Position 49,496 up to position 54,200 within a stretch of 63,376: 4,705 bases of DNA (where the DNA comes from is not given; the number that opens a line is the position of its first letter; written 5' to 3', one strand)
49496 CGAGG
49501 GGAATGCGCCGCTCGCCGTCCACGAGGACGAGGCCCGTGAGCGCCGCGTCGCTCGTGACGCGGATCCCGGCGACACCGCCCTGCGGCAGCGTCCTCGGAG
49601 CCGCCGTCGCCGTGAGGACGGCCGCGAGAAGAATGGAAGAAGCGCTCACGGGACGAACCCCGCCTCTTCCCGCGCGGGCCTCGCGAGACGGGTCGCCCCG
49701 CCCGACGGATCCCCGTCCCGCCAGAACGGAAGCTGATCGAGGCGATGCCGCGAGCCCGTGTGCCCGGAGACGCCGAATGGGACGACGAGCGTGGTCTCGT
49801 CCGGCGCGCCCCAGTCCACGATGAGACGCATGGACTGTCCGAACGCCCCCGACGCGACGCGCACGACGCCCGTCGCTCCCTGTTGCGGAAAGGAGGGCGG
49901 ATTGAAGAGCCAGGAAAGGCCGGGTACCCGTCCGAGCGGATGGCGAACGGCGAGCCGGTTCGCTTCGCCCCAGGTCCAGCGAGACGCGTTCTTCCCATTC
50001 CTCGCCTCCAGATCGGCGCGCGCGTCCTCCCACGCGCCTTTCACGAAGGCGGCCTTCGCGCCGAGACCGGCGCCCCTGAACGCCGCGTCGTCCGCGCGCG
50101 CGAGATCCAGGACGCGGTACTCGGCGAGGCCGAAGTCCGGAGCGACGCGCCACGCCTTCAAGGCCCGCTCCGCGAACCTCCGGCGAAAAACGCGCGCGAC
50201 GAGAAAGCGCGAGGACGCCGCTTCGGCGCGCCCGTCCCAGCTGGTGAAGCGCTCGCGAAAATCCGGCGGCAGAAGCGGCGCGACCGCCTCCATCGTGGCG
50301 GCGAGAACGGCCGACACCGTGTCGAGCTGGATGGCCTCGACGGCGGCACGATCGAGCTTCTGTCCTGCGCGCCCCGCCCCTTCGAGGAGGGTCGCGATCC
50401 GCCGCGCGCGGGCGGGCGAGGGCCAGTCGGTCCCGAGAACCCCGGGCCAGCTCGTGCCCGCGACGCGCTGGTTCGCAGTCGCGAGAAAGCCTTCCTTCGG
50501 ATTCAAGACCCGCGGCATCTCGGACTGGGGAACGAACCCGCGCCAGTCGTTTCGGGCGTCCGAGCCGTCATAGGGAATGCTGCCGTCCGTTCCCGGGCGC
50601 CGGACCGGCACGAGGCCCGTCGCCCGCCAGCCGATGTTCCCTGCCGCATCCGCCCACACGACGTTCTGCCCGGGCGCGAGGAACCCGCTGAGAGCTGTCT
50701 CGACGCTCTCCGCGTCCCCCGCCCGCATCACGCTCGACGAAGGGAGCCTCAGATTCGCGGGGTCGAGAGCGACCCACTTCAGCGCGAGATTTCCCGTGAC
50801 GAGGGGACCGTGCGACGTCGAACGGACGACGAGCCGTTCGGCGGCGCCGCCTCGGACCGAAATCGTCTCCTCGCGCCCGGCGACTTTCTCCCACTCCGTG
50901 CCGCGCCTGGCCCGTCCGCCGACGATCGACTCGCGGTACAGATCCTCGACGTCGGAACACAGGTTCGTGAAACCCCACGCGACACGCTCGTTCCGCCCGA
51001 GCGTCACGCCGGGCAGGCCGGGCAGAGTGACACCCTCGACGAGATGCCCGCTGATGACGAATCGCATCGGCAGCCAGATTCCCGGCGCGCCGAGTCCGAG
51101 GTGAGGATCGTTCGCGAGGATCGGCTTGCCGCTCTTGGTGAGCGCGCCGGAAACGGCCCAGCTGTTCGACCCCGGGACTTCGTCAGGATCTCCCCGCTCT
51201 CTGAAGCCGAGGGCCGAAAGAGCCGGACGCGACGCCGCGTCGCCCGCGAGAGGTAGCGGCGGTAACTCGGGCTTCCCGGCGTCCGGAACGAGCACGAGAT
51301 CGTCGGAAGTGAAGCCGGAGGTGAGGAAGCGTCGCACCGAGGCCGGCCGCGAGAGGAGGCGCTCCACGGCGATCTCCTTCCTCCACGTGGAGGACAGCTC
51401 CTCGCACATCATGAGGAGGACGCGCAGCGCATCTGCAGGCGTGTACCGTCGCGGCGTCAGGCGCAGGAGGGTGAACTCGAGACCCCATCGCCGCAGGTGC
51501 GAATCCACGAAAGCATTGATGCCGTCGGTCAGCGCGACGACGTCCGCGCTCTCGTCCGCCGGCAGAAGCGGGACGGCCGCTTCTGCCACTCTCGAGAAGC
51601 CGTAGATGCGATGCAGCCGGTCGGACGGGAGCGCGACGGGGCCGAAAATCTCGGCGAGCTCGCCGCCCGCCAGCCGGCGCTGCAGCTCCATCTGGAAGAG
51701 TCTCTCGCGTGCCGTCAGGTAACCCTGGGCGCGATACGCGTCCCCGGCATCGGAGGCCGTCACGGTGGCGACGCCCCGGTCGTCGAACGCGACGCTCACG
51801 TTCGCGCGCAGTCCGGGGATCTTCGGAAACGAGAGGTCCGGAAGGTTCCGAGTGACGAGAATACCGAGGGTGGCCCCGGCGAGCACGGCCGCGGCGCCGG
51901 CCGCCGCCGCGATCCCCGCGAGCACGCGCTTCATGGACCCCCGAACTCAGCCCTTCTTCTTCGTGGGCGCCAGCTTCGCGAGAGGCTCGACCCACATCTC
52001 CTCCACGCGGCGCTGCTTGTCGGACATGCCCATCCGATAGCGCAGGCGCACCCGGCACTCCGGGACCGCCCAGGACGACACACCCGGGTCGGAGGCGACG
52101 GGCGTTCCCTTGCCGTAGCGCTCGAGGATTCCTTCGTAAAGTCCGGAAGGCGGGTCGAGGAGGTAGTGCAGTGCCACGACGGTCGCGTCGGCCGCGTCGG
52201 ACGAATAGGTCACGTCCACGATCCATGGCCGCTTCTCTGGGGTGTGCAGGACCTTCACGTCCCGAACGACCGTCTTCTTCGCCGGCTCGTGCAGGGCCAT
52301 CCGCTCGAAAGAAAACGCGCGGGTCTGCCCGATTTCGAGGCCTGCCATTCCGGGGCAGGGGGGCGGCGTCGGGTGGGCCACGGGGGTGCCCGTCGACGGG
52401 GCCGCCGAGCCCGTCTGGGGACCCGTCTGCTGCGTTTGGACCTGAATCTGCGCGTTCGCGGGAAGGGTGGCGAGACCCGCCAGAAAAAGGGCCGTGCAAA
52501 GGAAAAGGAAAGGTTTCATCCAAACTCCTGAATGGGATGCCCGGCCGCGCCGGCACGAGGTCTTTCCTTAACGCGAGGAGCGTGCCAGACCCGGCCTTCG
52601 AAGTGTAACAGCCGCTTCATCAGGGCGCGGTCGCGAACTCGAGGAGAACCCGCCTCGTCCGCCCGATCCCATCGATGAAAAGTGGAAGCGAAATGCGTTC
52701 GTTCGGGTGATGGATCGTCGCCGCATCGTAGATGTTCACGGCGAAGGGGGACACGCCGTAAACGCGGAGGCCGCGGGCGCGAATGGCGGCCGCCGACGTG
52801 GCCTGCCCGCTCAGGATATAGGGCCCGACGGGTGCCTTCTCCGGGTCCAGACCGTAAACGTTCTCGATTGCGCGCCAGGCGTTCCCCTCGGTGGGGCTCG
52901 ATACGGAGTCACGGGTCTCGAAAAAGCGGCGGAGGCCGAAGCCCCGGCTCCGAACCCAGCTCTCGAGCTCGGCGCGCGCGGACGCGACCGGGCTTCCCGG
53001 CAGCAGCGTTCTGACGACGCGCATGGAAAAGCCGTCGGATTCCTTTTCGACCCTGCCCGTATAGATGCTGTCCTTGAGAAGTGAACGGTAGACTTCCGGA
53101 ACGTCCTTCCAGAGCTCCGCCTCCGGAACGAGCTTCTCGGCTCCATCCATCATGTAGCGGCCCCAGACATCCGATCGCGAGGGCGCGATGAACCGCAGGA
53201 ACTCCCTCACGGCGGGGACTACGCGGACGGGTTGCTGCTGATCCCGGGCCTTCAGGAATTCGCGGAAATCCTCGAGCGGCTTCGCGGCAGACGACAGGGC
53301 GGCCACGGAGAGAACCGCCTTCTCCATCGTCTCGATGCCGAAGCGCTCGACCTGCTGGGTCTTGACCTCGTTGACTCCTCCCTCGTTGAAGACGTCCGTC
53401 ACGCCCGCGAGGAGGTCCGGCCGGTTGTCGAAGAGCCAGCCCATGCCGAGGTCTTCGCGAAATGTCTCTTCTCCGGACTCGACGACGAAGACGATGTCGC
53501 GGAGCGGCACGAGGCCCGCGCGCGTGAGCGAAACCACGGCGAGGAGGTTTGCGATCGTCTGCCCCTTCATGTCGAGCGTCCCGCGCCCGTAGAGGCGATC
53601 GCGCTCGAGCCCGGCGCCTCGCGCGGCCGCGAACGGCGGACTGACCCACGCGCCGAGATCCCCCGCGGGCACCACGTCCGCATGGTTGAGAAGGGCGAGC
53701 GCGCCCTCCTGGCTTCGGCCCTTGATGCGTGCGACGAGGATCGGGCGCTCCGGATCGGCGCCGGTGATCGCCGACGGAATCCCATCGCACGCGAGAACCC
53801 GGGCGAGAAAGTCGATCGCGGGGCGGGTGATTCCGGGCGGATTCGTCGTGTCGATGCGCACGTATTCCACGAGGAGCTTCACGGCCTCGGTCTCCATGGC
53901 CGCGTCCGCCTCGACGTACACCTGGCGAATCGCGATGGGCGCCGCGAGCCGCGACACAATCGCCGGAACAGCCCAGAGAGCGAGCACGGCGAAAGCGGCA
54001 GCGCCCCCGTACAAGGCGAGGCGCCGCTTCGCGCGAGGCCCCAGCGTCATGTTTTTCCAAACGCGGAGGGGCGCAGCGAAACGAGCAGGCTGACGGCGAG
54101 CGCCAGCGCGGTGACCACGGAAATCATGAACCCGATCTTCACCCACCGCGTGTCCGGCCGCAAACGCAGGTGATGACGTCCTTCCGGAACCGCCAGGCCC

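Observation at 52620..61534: Operon of four lipid-carrier-type glycosylation enzymes (ArnT/PMT-like, GT2-methyltransferase fusion, two YfhO-like) coupled to an M20 peptidase, divergent from the STT3-like gene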

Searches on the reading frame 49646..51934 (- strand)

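Call 53: search_protein_families(library=ncbifam, proteins=[window:49646-51934:-], max_evalue=0.001)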
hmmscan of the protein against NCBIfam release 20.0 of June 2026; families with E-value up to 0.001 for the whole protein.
window:49646-51934:- (762 aa): 1 family
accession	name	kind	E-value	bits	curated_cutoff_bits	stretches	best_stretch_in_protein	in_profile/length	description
NF051460.1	bi_acylase_PvdQ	equivalog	6.8e-07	27.5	950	1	255-335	212-293/763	bifunctional acylase PvdQ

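Call 63: search_protein_families(library=pfam, proteins=[window:49646-51934:-], max_evalue=0.001)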
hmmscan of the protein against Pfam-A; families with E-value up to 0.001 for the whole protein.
window:49646-51934:- (762 aa): 1 family
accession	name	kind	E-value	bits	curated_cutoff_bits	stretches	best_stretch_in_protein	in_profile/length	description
PF01804.23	Penicil_amidase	-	9e-174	580.6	21.3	1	45-742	1-662/675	Penicillin amidase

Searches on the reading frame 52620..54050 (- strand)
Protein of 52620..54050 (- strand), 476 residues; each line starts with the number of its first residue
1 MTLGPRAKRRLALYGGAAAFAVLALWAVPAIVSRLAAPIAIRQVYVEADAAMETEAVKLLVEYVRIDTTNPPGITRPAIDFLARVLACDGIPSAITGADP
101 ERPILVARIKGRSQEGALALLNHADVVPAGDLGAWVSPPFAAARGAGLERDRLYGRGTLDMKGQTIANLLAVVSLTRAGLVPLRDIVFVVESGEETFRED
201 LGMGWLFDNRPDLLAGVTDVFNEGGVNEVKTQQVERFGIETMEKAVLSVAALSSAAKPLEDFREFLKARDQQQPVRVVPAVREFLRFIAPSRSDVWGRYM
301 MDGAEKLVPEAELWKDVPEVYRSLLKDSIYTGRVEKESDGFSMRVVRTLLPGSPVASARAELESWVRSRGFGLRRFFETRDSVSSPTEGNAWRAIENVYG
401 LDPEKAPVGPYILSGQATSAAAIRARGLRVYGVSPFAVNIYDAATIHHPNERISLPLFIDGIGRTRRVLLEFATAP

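Call 8: search_protein_families(library=pfam, proteins=[window:52620-54050:-], max_evalue=0.01)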
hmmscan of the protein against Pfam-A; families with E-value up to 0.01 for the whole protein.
window:52620-54050:- (476 aa): 1 family
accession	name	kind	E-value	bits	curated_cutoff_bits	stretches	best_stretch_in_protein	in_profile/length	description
PF01546.33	Peptidase_M20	-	1.5e-17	64.7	24.6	1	120-468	2-203/206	Peptidase family M20/M25/M40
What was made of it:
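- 52620..54050 (-): Gene E: 476-aa exported, membrane-anchored M20 metallohydrolase, translationally coupled to D. Pfam Peptidase_M20 1.5e-17 (call 8).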

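Call 10: search_protein_families(library=ncbifam, proteins=[window:52620-54050:-], max_evalue=0.01)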
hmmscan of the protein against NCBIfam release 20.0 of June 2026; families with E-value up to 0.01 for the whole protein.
window:52620-54050:- (476 aa): 39 families (the best 25 are shown)
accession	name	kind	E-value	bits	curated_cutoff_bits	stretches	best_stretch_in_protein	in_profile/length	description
NF005913.0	PRK07906.1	subfamily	2.9e-36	125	382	1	47-247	8-208/442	hypothetical protein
NF006596.0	PRK09133.1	subfamily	1.5e-31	109.4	349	2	30-246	14-227/474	hypothetical protein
NF006399.0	PRK08651.1-2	equivalog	3.6e-21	75.6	381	1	52-196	2-141/405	succinyl-diaminopimelate desuccinylase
TIGR01910.1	DapE-ArgE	subfamily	6.2e-21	75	217.6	1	57-195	1-140/373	ArgE/DapE family deacylase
NF010589.0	PRK13983.1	equivalog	4.2e-19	68.8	333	1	101-214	71-179/409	M20 family metallo-hydrolase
NF006365.0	PRK08588.1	subfamily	8e-19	68.2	289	1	52-196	5-141/383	succinyl-diaminopimelate desuccinylase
TIGR01880.1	Ac-peptdase-euk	subfamily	1.3e-17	63.6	338.6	1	52-199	8-152/401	N-acyl-aliphatic-L-amino acid amidohydrolase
TIGR01887.1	dipeptidaselike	subfamily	3.5e-15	56.1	207.95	1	109-201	61-147/447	Sapep family Mn(2+)-dependent dipeptidase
NF005034.0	PRK06446.1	subfamily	4e-15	55.6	369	1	55-196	3-138/436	hypothetical protein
NF005306.0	PRK06837.1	subfamily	1.2e-14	54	376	1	101-189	82-167/427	ArgE/DapE family deacylase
NF005710.0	PRK07522.1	subfamily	2.5e-14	53.3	412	1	51-178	5-127/391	acetylornithine deacetylase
NF005914.0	PRK07907.1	subfamily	2.7e-14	52.9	300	1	75-215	43-177/456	hypothetical protein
NF005542.0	PRK07205.1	subfamily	2.9e-14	52.7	602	1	114-197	74-153/444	M20 family metallopeptidase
NF009558.0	PRK13013.1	equivalog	5.2e-14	51.7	428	1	50-178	12-143/429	acetylornithine deacetylase/succinyl-diaminopimelate desuccinylase family protein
NF005373.0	PRK06915.1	equivalog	6.8e-14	51.6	428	1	102-189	80-163/422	peptidase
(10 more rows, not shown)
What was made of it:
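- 52620..54050 (-): NCBIfam hits are PRK07906 and ArgE/DapE deacylase-type models (call 10).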

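Call 48: search_solved_structures(query=window:52620-54050:-, max_evalue=0.001)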
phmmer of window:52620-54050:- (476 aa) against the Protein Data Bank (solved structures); distinct sequences matched with E-value up to 0.001: 20.
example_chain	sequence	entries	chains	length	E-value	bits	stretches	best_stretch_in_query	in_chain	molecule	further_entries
7uoi_A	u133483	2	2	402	1.1e-11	47.7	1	53-195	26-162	succinyl-diaminopimelate desuccinylase | Probable succinyl-diaminopimelate desuccinylase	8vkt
4h2k_A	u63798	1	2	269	7.4e-09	38.4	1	112-200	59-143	Succinyl-diaminopimelate desuccinylase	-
5vo3_A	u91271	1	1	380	1.4e-08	37.4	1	112-200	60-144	Succinyl-diaminopimelate desuccinylase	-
3ic1_A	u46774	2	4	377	1.4e-08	37.4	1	112-200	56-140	Succinyl-diaminopimelate desuccinylase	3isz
1lfw_A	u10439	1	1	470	1.8e-07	33.8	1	108-201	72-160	pepV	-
7lgp_A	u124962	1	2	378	8.3e-07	31.6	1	112-194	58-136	Succinyl-diaminopimelate desuccinylase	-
4mmo_A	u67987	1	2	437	1.2e-06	31.1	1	101-178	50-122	Sso-CP2 metallo-carboxypetidase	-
3khz_A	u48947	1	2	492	1.7e-05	27.3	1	73-178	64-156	Putative dipeptidase SACOL1801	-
3khx_A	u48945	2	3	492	1.7e-05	27.3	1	73-178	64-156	Putative dipeptidase SACOL1801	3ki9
7t1q_A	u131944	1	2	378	2.6e-05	26.7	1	112-174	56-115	Succinyl-diaminopimelate desuccinylase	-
8f8o_A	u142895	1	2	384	2.7e-05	26.6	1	112-174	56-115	Succinyl-diaminopimelate desuccinylase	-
3pfo_A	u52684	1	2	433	2.8e-05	26.6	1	111-186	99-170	putative acetylornithine deacetylase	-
4ruh_A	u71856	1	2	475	2.9e-05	26.5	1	100-201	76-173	Cytosolic non-specific dipeptidase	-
3dlj_A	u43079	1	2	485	3e-05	26.5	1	83-196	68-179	Beta-Ala-His dipeptidase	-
2pok_A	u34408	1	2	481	4.7e-05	25.8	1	102-233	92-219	Peptidase, M20/M25/M40 family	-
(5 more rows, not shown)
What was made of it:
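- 52620..54050 (-): The nearest PDB sequences are DapE and PepV (call 48).
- M20 enzymes act on peptides or N-acyl amino acids (calls 10, 48).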

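Call 62: find_homologous_proteins(query=window:52620-54050:-)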
Query window:52620-54050:- (476 aa): 281 proteins with E <= 0.001 among 8000 candidates; the best 120 are listed.
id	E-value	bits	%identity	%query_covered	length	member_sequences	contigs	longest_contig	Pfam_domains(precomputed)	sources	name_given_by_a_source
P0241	3.2e-292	987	93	100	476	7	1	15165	PF01546.34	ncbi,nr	ncbi:MAG: M20/M25/M40 family metallo-hydrolase [Acidobacteriota bacterium]|nr:M20/M25/M40 family met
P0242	1.2e-261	887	84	100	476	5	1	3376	PF01546.34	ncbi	-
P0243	1.5e-260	883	84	100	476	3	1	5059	PF01546.34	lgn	-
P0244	3.1e-260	882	83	100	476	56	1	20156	PF01546.34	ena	-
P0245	5.4e-258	875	82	100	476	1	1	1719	PF01546.34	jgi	jgi:acetylornithine deacetylase/succinyl-diaminopimelate desuccinylase-like protein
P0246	7.0e-257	871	83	100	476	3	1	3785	PF01546.34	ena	-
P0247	1.9e-256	869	83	100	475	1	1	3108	PF01546.34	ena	-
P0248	1.4e-255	867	82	100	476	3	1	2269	PF01546.34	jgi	jgi:acetylornithine deacetylase/succinyl-diaminopimelate desuccinylase-like protein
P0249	1.9e-255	866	82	100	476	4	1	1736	PF01546.34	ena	-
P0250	1.3e-251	854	80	100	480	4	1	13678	PF01546.34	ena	-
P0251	6.7e-251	851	81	100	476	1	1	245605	PF01546.34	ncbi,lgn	-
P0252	1.6e-248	843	80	100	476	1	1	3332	PF01546.34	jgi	jgi:acetylornithine deacetylase/succinyl-diaminopimelate desuccinylase-like protein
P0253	9.4e-247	838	80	100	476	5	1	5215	PF01546.34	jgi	jgi:acetylornithine deacetylase/succinyl-diaminopimelate desuccinylase-like protein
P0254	2.1e-246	836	79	100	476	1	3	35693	PF01546.34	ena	-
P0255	1.4e-245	834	78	100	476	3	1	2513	PF01546.34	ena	-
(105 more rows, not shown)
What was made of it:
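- All E homologues retrieved belong to the same clade (call 62).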
